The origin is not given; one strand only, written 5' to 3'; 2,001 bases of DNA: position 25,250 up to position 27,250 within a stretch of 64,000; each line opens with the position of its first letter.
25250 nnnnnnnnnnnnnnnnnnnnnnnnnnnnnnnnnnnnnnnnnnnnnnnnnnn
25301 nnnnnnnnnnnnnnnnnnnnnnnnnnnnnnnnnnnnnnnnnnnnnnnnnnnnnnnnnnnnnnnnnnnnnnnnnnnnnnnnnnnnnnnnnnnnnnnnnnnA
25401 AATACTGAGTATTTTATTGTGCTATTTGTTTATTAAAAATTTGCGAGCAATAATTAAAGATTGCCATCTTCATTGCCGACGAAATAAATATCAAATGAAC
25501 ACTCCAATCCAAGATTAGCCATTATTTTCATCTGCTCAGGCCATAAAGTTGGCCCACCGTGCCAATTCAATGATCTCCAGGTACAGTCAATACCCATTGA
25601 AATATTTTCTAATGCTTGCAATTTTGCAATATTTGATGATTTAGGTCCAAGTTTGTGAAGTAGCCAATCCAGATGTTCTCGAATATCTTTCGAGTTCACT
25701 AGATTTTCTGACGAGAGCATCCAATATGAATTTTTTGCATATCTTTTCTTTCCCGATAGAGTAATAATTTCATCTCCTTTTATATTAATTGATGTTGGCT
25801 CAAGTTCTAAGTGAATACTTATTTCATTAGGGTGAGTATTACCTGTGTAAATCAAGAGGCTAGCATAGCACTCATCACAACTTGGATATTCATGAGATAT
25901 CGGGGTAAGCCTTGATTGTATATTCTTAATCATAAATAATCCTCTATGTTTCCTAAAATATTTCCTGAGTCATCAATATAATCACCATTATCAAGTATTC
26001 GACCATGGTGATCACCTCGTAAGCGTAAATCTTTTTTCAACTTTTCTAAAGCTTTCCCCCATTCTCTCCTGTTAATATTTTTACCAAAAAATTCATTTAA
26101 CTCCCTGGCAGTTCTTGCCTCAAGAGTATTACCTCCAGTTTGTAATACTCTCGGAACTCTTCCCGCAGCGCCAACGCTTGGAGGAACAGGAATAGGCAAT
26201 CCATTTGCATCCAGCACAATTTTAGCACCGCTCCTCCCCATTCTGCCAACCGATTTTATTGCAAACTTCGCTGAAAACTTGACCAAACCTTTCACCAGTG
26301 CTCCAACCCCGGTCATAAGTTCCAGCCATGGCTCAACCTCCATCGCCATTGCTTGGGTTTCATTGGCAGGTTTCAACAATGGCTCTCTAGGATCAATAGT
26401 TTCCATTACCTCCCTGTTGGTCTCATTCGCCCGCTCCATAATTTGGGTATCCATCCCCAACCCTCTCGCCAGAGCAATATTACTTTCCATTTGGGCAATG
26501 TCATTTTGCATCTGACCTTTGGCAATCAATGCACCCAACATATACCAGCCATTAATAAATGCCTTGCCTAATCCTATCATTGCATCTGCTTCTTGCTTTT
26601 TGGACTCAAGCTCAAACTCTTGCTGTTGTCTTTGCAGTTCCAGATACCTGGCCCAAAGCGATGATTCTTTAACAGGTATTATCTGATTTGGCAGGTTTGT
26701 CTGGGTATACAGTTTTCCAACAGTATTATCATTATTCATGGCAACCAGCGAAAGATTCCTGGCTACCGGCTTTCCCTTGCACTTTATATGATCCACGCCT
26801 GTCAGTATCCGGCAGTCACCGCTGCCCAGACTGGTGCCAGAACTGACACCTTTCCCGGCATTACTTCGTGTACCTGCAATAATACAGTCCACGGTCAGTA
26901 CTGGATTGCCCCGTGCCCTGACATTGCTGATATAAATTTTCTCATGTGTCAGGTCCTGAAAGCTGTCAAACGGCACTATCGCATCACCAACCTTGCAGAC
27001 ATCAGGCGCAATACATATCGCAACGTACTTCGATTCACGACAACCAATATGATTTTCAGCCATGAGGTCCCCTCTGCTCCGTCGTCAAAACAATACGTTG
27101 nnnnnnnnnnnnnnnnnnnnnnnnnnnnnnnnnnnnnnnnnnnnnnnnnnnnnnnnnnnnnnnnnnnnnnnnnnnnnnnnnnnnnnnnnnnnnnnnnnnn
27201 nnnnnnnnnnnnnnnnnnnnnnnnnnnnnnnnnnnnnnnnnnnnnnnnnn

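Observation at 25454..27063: PAAR-like (DUF4150-type) effector with an unassigned C-terminal toxin domain and a cytoplasmic immunity candidate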

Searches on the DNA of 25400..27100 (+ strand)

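Call 8: search_dna_similar(query=window:25400-27100:+, collection=ecoli_genomes, mode=near, max_rows=20)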
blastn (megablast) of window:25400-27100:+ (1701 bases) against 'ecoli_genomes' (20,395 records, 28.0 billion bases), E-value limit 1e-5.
Records with a match: 122; places in all: 122; records where one place covers at least 80% of the query: 121.
Genomes with a match: 121 of 5426; with a place that covers at least 80% of the query: 120. Places per genome that has any: lowest 1, median 1, highest 2. On chromosomes: 121 places; on plasmids: 1.
Best place of each record, by identity: >=99% 121; 95-99% 1.
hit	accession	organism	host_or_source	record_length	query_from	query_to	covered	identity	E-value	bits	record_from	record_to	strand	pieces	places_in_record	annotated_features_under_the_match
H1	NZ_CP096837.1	Escherichia coli strain PS10-3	small intestine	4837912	1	1701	100%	99.9%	0e+0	3136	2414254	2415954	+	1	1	PAAR-like domain-containing protein | DUF4279 domain-containing protein | DUF2169 family type VI secretion system accessory protein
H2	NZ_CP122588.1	Escherichia coli strain ETEC6335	Sus scrofa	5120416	1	1701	100%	99.9%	0e+0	3136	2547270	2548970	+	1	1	PAAR-like domain-containing protein | DUF4279 domain-containing protein | DUF2169 family type VI secretion system accessory protein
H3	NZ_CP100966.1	Escherichia coli strain ET350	Hoplobatrachus rugulosus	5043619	1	1701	100%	99.9%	0e+0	3136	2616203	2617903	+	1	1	PAAR-like domain-containing protein | DUF4279 domain-containing protein | DUF2169 domain-containing protein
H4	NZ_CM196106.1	Escherichia coli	urban waste bin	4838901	1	1701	100%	99.9%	0e+0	3136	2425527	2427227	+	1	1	PAAR-like domain-containing protein | DUF4279 domain-containing protein | DUF2169 family type VI secretion system accessory protein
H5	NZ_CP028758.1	Escherichia coli strain A16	Otter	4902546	1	1701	100%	99.9%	0e+0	3131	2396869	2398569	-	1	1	PAAR-like domain-containing protein | DUF4279 domain-containing protein | DUF2169 family type VI secretion system accessory protein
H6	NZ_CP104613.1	Escherichia coli strain AHM8C212RI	chicken feces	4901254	1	1701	100%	99.9%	0e+0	3131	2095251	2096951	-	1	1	PAAR-like domain-containing protein | DUF4279 domain-containing protein | DUF2169 family type VI secretion system accessory protein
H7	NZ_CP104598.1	Escherichia coli strain AHM8C160RI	chicken feces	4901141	1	1701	100%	99.9%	0e+0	3131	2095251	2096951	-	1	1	PAAR-like domain-containing protein | DUF4279 domain-containing protein | DUF2169 family type VI secretion system accessory protein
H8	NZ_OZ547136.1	Escherichia coli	Homo sapiens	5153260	3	1701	100%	99.6%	0e+0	3099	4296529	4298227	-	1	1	PAAR-like domain-containing protein | DUF4279 domain-containing protein | DUF2169 family type VI secretion system accessory protein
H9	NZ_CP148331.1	Escherichia coli strain Z1323HEC0462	Homo sapiens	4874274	3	1701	100%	99.5%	0e+0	3094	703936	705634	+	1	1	PAAR-like domain-containing protein | DUF4279 domain-containing protein | DUF2169 domain-containing protein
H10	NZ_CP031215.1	Escherichia coli strain Es_ST80_L1_NDM_10_2017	Homo sapiens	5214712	1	1701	100%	99.4%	0e+0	3081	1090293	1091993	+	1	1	PAAR-like domain-containing protein | DUF4279 domain-containing protein | DUF2169 family type VI secretion system accessory protein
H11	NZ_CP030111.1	Escherichia coli strain MCJCHV-1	Homo sapiens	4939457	1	1701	100%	99.4%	0e+0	3081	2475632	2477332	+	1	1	PAAR-like domain-containing protein | DUF4279 domain-containing protein | DUF2169 family type VI secretion system accessory protein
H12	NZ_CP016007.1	Escherichia coli strain NGF1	Mus musculus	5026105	1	1701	100%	99.4%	0e+0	3081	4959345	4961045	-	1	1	PAAR-like domain-containing protein | DUF4279 domain-containing protein | DUF2169 family type VI secretion system accessory protein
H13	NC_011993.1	Escherichia coli LF82 strain LF82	-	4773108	1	1701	100%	99.4%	0e+0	3081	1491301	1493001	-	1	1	PAAR-like domain-containing protein | DUF4279 domain-containing protein | DUF2169 family type VI secretion system accessory protein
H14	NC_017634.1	Escherichia coli O83:H1 str. NRG 857C strain NRG 857C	-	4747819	1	1701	100%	99.4%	0e+0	3081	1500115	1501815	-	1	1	PAAR-like domain-containing protein | DUF4279 domain-containing protein | DUF2169 family type VI secretion system accessory protein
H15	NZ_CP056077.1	Escherichia coli strain MS1170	Gallus gallus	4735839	1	1701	100%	99.4%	0e+0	3081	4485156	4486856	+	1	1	PAAR-like domain-containing protein | DUF4279 domain-containing protein | DUF2169 family type VI secretion system accessory protein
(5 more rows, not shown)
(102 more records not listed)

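Call 12: get_annotated_region(hit=H13, flank=12000)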
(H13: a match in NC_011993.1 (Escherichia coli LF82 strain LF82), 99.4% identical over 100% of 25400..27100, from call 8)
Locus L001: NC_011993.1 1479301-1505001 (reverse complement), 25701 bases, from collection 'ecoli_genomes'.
description: Escherichia coli LF82, complete sequence
organism: Escherichia coli LF82 strain LF82 (NCBI taxid 591946)
replicon: chromosome; assembly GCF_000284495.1
host: -; source: -; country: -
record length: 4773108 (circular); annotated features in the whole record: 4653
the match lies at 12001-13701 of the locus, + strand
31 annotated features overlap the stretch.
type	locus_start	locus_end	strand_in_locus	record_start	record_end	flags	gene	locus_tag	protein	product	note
CDS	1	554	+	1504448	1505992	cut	narH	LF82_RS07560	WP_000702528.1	nitrate reductase subunit beta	-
CDS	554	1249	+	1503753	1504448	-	narW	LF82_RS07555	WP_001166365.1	nitrate reductase molybdenum cofactor assembly chaperone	-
CDS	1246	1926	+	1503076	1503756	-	narI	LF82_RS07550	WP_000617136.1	respiratory nitrate reductase subunit gamma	-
CDS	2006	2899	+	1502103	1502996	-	yddE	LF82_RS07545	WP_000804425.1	PhzF family isomerase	-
CDS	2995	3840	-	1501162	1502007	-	nhoA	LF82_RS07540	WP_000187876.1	N-hydroxyarylamine O-acetyltransferase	-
CDS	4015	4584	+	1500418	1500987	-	yddH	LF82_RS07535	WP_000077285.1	flavin reductase family protein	-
CDS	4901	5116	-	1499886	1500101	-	-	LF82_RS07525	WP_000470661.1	hypothetical protein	-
CDS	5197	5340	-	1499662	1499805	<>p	-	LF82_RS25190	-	ISAs1 family transposase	incomplete; partial in the middle of a contig; missing N-terminus and C-terminus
CDS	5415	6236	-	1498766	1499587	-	-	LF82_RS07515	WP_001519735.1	hypothetical protein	-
CDS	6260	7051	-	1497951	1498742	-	-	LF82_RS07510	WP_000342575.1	peptidase M35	-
CDS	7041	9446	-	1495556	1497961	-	-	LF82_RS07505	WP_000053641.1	type VI secretion system Vgr family protein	-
CDS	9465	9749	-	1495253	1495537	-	-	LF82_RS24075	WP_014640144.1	type VI secretion system PAAR protein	-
CDS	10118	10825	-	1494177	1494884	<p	-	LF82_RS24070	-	ISAs1 family transposase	frameshifted; incomplete; partial in the middle of a contig; missing N-terminus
CDS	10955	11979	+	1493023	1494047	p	-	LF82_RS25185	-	IS630-like element ISEc40 family transposase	frameshifted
CDS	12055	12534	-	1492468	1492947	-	-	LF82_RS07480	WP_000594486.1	DUF4279 domain-containing protein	-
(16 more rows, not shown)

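Call 96: search_dna_similar(query=window:26260-27063:+, collection=ecoli_genomes, mode=near, max_rows=30, rows=spread)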
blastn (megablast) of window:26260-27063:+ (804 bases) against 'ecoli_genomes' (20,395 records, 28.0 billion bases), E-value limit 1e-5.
Records with a match: 122; places in all: 123; records where one place covers at least 80% of the query: 121.
Genomes with a match: 121 of 5426; with a place that covers at least 80% of the query: 120. Places per genome that has any: lowest 1, median 1, highest 2. On chromosomes: 122 places; on plasmids: 1.
Best place of each record, by identity: >=99% 119; 95-99% 3.
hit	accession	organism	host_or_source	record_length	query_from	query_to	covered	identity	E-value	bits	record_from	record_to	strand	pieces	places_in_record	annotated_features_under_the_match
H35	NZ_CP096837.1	Escherichia coli strain PS10-3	small intestine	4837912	1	804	100%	99.9%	0e+0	1480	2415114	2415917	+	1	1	PAAR-like domain-containing protein | DUF2169 family type VI secretion system accessory protein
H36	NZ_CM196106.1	Escherichia coli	urban waste bin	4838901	1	804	100%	99.9%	0e+0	1480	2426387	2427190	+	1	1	PAAR-like domain-containing protein | DUF2169 family type VI secretion system accessory protein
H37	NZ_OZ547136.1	Escherichia coli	Homo sapiens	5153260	1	804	100%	99.4%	0e+0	1458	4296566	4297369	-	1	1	PAAR-like domain-containing protein | DUF2169 family type VI secretion system accessory protein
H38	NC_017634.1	Escherichia coli O83:H1 str. NRG 857C strain NRG 857C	-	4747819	1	804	100%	99.0%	0e+0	1441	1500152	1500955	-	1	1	PAAR-like domain-containing protein | DUF2169 family type VI secretion system accessory protein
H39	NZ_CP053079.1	Escherichia coli strain K56-43-un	Homo sapiens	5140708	1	804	100%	99.0%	0e+0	1441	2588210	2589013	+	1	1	PAAR-like domain-containing protein | DUF2169 family type VI secretion system accessory protein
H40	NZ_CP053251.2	Escherichia coli strain SCU-204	Homo sapiens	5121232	1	804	100%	99.0%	0e+0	1441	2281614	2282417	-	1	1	PAAR-like domain-containing protein | DUF2169 family type VI secretion system accessory protein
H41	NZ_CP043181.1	Escherichia coli O2:H6 strain PG20180057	mouse gut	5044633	1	804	100%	99.0%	0e+0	1441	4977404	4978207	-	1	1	PAAR-like domain-containing protein | DUF2169 family type VI secretion system accessory protein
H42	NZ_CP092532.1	Escherichia coli strain DS566-2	Homo sapiens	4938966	1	804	100%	99.0%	0e+0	1441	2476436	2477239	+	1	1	PAAR-like domain-containing protein | DUF2169 family type VI secretion system accessory protein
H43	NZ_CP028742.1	Escherichia coli strain A33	Perameles nasuta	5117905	1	804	100%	99.0%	0e+0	1441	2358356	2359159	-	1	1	PAAR-like domain-containing protein | DUF2169 family type VI secretion system accessory protein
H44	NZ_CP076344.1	Escherichia coli strain AVS0096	river water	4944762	1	804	100%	99.0%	0e+0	1441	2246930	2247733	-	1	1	PAAR-like domain-containing protein | DUF2169 family type VI secretion system accessory protein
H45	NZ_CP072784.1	Escherichia coli strain JA0266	not applicable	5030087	1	804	100%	99.0%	0e+0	1441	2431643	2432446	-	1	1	PAAR-like domain-containing protein | DUF2169 family type VI secretion system accessory protein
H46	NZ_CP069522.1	Escherichia coli strain FDAARGOS_1267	Homo sapiens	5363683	1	804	100%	99.0%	0e+0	1441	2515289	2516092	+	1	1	PAAR-like domain-containing protein | DUF2169 family type VI secretion system accessory protein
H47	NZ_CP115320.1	Escherichia coli strain CUVET18-565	dog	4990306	1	804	100%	99.0%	0e+0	1441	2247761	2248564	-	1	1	PAAR-like domain-containing protein | DUF2169 family type VI secretion system accessory protein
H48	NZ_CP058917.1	Escherichia coli strain MS8324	Homo sapiens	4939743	1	804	100%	99.0%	0e+0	1441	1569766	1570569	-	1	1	PAAR-like domain-containing protein | DUF2169 family type VI secretion system accessory protein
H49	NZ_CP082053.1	Escherichia coli strain MS20677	Homo sapiens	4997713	1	804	100%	99.0%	0e+0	1441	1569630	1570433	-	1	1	PAAR-like domain-containing protein | DUF2169 family type VI secretion system accessory protein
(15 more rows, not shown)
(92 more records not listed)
